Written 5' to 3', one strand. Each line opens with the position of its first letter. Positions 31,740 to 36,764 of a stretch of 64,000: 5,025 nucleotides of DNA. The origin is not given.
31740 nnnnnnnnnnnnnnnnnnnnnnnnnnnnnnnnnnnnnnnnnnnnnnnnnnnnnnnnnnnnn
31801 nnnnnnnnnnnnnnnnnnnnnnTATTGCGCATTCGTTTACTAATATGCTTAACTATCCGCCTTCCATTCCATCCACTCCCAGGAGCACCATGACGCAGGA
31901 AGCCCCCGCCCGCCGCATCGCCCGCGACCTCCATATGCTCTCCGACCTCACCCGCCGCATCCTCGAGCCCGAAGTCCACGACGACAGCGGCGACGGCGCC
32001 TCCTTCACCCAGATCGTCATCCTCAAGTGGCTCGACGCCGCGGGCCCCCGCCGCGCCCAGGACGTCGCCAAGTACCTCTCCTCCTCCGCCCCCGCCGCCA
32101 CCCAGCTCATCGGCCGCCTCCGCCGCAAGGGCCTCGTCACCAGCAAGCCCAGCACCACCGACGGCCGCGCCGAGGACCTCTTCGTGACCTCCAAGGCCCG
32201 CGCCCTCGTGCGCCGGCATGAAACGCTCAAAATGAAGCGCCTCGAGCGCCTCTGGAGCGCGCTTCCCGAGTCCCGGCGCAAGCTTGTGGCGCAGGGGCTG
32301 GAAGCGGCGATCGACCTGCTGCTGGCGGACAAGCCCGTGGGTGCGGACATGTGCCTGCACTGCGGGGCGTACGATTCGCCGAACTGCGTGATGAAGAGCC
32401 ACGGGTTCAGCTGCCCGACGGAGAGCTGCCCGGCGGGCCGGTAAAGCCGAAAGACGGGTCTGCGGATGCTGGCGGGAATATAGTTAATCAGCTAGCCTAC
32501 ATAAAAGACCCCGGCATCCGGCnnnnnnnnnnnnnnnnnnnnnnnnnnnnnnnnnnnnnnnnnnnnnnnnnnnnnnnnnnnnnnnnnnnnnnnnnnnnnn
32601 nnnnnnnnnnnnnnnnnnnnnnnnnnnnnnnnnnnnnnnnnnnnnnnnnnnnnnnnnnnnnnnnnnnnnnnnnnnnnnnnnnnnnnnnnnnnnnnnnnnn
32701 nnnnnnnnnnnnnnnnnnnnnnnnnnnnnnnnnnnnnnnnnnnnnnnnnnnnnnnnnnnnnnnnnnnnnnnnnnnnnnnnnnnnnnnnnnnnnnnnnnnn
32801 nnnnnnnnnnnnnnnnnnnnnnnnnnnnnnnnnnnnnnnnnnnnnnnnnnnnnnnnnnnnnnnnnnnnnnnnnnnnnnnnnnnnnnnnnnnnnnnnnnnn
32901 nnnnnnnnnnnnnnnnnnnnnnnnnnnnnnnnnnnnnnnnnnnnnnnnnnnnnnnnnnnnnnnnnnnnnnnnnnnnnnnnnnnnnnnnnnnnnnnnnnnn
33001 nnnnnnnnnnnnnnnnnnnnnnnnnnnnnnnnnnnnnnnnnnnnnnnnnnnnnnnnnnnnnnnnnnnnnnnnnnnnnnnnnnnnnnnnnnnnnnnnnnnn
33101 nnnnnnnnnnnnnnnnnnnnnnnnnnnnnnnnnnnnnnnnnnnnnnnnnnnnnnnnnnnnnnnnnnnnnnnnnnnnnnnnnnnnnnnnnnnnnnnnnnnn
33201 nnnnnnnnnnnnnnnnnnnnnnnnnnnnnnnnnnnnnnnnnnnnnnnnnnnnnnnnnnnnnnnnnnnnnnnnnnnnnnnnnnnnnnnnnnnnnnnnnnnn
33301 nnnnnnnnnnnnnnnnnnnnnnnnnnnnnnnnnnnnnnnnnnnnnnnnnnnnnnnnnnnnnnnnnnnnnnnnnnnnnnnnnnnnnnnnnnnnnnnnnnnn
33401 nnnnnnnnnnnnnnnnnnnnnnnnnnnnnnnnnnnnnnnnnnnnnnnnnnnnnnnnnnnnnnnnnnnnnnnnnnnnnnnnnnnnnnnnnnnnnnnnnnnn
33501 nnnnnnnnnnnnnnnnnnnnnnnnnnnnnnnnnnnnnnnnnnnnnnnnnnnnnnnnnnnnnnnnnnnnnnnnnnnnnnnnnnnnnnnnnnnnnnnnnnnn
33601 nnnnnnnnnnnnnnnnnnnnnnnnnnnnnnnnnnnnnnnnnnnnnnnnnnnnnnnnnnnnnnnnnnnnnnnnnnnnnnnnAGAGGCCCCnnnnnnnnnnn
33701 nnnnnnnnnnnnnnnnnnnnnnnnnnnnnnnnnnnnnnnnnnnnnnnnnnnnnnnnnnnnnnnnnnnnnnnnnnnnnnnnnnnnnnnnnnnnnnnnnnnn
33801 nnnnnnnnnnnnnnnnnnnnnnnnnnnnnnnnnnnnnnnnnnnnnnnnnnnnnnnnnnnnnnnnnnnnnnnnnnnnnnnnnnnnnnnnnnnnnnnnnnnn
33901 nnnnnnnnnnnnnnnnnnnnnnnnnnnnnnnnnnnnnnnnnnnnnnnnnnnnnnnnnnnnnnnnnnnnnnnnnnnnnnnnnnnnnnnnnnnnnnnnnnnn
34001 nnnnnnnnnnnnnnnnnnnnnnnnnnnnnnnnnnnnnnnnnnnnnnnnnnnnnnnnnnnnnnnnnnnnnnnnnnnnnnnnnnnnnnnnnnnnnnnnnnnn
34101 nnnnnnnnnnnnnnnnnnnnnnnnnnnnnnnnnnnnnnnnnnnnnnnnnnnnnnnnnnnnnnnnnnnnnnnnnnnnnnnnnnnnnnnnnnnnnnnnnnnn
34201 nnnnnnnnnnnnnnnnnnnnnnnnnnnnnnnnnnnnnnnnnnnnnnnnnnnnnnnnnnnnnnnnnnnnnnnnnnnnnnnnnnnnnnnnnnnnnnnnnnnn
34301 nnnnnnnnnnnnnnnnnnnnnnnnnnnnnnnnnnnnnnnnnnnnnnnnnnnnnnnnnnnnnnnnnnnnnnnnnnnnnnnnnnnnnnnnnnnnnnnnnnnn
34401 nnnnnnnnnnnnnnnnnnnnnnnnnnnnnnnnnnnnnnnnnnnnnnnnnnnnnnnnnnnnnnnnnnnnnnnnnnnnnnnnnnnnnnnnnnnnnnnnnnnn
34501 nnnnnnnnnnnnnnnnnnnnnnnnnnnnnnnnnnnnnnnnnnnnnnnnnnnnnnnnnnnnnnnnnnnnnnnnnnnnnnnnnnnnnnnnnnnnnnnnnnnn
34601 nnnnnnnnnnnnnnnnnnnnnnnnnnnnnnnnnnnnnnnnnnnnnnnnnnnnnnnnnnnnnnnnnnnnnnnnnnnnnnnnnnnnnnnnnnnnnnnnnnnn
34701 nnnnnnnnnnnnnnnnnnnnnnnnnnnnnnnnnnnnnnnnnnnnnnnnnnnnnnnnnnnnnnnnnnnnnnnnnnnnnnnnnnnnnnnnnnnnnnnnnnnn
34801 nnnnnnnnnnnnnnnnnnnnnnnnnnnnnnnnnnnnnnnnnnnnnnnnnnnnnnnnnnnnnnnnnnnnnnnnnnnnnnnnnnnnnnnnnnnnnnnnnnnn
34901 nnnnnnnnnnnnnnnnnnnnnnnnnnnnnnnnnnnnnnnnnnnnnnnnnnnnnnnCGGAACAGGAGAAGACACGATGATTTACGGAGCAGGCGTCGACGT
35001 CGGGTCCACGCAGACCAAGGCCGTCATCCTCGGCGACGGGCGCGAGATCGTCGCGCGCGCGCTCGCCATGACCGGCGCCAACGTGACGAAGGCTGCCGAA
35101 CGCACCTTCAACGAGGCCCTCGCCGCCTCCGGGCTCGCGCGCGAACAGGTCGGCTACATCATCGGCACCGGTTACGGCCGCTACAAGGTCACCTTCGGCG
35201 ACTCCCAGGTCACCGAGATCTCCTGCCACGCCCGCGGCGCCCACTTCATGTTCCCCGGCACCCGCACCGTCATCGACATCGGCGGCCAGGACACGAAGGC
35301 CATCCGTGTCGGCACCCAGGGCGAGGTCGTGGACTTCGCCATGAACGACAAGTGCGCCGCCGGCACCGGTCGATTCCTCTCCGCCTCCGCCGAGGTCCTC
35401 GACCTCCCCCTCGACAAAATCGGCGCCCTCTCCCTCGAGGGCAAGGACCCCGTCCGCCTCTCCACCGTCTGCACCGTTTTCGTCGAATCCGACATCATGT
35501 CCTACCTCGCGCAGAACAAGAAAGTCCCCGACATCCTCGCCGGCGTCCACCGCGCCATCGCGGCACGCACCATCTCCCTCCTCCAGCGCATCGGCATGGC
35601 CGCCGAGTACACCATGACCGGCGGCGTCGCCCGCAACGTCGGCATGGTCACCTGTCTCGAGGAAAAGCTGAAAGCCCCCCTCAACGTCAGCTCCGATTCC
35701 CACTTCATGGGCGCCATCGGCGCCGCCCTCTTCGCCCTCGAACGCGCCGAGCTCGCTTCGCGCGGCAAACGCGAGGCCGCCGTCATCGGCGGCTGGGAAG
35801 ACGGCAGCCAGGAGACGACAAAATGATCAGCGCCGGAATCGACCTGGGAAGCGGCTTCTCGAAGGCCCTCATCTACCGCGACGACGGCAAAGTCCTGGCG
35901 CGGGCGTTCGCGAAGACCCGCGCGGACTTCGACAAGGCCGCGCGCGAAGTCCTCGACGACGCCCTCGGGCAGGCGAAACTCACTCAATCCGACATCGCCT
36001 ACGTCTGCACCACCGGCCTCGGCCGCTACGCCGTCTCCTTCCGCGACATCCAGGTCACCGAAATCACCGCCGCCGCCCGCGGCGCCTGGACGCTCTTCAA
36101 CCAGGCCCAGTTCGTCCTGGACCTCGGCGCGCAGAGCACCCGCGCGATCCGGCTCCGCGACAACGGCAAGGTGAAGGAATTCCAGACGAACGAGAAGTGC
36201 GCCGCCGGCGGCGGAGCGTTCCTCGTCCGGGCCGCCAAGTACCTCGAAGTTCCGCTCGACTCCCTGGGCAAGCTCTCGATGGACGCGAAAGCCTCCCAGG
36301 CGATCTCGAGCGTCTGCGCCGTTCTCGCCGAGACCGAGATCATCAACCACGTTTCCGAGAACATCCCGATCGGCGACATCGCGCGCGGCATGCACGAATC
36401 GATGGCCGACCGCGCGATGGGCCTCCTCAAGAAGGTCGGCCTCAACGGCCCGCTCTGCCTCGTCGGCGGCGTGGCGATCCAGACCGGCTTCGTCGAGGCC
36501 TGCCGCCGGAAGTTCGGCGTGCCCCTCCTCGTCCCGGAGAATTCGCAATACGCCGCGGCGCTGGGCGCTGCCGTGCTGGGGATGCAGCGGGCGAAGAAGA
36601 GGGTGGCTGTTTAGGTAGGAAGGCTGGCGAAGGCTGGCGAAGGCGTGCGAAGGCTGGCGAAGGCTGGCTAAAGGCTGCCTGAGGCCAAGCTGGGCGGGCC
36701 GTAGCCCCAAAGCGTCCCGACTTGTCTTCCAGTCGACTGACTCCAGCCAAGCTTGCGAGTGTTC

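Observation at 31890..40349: Complete-looking ATP-dependent (class I) benzoyl-CoA reductase module with Had/Dch/Oah-like ring-processing genes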

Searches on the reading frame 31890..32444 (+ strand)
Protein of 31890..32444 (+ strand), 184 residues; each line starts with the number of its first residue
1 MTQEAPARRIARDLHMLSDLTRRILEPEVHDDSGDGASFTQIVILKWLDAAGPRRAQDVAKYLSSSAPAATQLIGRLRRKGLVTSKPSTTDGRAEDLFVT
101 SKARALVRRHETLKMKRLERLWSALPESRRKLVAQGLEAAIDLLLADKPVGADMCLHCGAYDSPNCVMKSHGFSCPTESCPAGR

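Call 5: search_protein_families(library=pfam, proteins=[window:31890-32444:+])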
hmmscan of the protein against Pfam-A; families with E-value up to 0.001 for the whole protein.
window:31890-32444:+ (184 aa): 3 families
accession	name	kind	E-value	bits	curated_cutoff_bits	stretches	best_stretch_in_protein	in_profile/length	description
PF01047.28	MarR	-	3.3e-09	37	24.6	1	40-93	4-57/59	MarR family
PF12802.13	MarR_2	-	3.4e-09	37.2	27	1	38-94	4-61/61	MarR family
PF06224.18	AlkZ-like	-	0.00019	21.6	25.9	1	17-88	153-220/329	DNA glycosylase AlkZ-like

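Call 6: search_protein_families(library=ncbifam, proteins=[window:31890-32444:+], max_evalue=0.00001)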
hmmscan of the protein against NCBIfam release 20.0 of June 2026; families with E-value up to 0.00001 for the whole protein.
window:31890-32444:+ (184 aa): 2 families
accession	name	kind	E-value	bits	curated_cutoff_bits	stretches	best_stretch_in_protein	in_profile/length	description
NF050133.1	TransRegFabT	equivalog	1.5e-06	28.5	200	1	53-140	43-130/138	fatty acid biosynthesis transcriptional regulator FabT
TIGR02337.1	HpaR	equivalog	7.2e-06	25.9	121.2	1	41-133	30-122/130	homoprotocatechuate degradation operon regulator HpaR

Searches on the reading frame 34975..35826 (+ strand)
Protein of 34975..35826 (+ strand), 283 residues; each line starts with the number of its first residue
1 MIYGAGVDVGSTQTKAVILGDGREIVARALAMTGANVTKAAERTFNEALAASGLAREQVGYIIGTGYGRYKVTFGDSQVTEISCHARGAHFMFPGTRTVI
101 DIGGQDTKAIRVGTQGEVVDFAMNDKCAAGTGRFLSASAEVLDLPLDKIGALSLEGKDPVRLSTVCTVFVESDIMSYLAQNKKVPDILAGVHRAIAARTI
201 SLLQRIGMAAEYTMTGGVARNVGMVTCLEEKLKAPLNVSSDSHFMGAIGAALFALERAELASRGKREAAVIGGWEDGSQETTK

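Call 5: search_protein_families(library=pfam, proteins=[window:34975-35826:+])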
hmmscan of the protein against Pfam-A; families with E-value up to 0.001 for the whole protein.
window:34975-35826:+ (283 aa): 2 families
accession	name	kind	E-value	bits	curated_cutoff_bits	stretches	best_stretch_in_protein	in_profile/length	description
PF01869.26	BcrAD_BadFG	-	1.6e-64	218.5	31.5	1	6-254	2-271/271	BadF/BadG/BcrA/BcrD ATPase family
PF14450.12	FtsA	-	0.00022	22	31.8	0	5-240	1-111/127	Cell division protein FtsA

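Call 6: search_protein_families(library=ncbifam, proteins=[window:34975-35826:+], max_evalue=0.00001)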
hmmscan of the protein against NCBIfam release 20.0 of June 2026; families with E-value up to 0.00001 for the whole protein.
window:34975-35826:+ (283 aa): 5 families
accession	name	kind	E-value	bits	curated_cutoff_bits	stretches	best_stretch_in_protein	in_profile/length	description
TIGR00241.1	CoA_E_activ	domain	2.1e-76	256.7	125.4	1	5-252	3-247/248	acyl-CoA dehydratase activase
TIGR02259.1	benz_CoA_red_A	equivalog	4.6e-58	197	578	1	60-254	231-432/432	benzoyl-CoA reductase subunit A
TIGR03192.1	benz_CoA_bzdQ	equivalog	2.3e-53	181.6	380.2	1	2-254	32-286/293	benzoyl-CoA reductase, bzd-type, subunit Q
TIGR02261.1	benz_CoA_red_D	equivalog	2.7e-42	144.8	312.85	1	5-253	4-261/262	benzoyl-CoA reductase subunit D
TIGR03286.1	methan_mark_15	hypoth_equivalog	9.2e-37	127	455.75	1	5-254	147-401/404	methanogenesis marker 15 protein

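Call 14: search_solved_structures(query=window:34975-35826:+, max_evalue=0.001, show_alignments=2)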
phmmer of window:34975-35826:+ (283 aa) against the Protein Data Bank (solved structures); distinct sequences matched with E-value up to 0.001: 5.
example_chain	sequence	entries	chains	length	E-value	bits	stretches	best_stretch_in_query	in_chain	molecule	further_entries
9gai_D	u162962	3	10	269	7.1e-111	373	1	2-263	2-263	3-methylbenzoyl-CoA reductase alpha subunit MbdQ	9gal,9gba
4eht_A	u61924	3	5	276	2.8e-72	246.5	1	3-274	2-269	Activator of 2-hydroxyisocaproyl-CoA dehydratase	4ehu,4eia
1hux_A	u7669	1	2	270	2.5e-66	227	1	2-259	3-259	ACTIVATOR OF (R)-2-HYDROXYGLUTARYL-COA DEHYDRATASE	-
9gai_C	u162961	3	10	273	3.4e-51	177.4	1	1-258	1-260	3-methylbenzoyl-CoA reductase delta subunit MbdP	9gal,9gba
7yyl_E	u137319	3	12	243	5.6e-36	127.5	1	5-256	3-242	Putative CoA-substrate-specific enzyme activase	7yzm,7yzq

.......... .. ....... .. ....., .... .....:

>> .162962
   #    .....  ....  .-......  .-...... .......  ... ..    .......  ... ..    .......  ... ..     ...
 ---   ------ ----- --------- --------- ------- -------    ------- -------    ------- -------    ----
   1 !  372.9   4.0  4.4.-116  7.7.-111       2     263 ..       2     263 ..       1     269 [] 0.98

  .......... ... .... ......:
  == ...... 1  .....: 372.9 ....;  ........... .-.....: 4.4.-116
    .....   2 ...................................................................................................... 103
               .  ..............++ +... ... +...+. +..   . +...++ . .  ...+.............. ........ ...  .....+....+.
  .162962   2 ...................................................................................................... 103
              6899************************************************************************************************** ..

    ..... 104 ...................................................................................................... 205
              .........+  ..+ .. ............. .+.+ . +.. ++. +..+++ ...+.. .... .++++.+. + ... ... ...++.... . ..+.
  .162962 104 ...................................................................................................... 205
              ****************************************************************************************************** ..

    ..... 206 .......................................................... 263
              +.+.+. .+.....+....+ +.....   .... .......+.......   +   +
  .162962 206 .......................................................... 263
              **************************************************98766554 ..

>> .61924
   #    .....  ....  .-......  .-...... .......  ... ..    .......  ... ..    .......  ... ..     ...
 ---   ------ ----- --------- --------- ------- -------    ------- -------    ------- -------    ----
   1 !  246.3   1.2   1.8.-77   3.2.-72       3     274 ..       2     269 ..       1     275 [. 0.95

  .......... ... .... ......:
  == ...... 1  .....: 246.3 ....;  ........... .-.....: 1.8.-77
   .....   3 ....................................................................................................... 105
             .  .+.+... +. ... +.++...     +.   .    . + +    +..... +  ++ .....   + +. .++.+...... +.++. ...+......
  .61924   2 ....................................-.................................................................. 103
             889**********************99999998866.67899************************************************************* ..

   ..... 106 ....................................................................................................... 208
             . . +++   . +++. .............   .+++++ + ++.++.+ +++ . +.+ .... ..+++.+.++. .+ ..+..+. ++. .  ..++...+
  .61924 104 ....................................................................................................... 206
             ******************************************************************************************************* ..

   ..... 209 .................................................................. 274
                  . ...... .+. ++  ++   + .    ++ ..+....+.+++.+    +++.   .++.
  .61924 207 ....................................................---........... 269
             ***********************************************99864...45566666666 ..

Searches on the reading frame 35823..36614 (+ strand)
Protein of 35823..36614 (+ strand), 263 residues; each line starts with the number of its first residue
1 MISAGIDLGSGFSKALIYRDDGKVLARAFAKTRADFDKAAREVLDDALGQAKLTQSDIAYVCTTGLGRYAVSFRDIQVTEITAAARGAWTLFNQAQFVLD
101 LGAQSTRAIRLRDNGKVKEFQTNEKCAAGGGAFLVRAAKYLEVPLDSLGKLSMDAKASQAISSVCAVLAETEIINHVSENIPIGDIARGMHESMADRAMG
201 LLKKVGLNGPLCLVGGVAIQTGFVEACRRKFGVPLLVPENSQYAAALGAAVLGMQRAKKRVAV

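Call 5: search_protein_families(library=pfam, proteins=[window:35823-36614:+])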
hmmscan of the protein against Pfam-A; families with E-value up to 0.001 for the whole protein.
window:35823-36614:+ (263 aa): 1 family
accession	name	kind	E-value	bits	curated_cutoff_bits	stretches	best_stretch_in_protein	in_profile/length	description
PF01869.26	BcrAD_BadFG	-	3e-50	171.7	31.5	1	5-253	2-271/271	BadF/BadG/BcrA/BcrD ATPase family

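Call 6: search_protein_families(library=ncbifam, proteins=[window:35823-36614:+], max_evalue=0.00001)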
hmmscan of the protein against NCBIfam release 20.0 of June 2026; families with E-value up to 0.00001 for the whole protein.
window:35823-36614:+ (263 aa): 5 families
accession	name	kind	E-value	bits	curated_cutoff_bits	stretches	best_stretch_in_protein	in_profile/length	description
TIGR00241.1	CoA_E_activ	domain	3.8e-59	200.2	125.4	1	2-252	1-248/248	acyl-CoA dehydratase activase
TIGR02261.1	benz_CoA_red_D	equivalog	5e-51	173.4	312.85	1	2-253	2-262/262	benzoyl-CoA reductase subunit D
TIGR03192.1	benz_CoA_bzdQ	equivalog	7.2e-37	127.4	380.2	1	2-257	33-290/293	benzoyl-CoA reductase, bzd-type, subunit Q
TIGR02259.1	benz_CoA_red_A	equivalog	2.1e-32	112.5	578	1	59-249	231-428/432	benzoyl-CoA reductase subunit A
TIGR03286.1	methan_mark_15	hypoth_equivalog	3.3e-29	102.1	455.75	1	2-252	145-400/404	methanogenesis marker 15 protein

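Call 15: search_solved_structures(query=window:35823-36614:+, max_evalue=0.001, show_alignments=2)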
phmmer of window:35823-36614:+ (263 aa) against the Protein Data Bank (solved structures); distinct sequences matched with E-value up to 0.001: 5.
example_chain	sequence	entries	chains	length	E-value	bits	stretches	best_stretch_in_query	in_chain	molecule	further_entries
9gai_D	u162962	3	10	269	5.5e-59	202.7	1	3-255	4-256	3-methylbenzoyl-CoA reductase alpha subunit MbdQ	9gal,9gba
9gai_C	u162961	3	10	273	2e-54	187.8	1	3-259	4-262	3-methylbenzoyl-CoA reductase delta subunit MbdP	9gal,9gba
4eht_A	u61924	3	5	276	2.4e-50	174.5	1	2-259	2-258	Activator of 2-hydroxyisocaproyl-CoA dehydratase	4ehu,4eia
1hux_A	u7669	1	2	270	2.2e-40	141.9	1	3-259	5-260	ACTIVATOR OF (R)-2-HYDROXYGLUTARYL-COA DEHYDRATASE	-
7yyl_E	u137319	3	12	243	8.6e-26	94.1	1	4-253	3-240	Putative CoA-substrate-specific enzyme activase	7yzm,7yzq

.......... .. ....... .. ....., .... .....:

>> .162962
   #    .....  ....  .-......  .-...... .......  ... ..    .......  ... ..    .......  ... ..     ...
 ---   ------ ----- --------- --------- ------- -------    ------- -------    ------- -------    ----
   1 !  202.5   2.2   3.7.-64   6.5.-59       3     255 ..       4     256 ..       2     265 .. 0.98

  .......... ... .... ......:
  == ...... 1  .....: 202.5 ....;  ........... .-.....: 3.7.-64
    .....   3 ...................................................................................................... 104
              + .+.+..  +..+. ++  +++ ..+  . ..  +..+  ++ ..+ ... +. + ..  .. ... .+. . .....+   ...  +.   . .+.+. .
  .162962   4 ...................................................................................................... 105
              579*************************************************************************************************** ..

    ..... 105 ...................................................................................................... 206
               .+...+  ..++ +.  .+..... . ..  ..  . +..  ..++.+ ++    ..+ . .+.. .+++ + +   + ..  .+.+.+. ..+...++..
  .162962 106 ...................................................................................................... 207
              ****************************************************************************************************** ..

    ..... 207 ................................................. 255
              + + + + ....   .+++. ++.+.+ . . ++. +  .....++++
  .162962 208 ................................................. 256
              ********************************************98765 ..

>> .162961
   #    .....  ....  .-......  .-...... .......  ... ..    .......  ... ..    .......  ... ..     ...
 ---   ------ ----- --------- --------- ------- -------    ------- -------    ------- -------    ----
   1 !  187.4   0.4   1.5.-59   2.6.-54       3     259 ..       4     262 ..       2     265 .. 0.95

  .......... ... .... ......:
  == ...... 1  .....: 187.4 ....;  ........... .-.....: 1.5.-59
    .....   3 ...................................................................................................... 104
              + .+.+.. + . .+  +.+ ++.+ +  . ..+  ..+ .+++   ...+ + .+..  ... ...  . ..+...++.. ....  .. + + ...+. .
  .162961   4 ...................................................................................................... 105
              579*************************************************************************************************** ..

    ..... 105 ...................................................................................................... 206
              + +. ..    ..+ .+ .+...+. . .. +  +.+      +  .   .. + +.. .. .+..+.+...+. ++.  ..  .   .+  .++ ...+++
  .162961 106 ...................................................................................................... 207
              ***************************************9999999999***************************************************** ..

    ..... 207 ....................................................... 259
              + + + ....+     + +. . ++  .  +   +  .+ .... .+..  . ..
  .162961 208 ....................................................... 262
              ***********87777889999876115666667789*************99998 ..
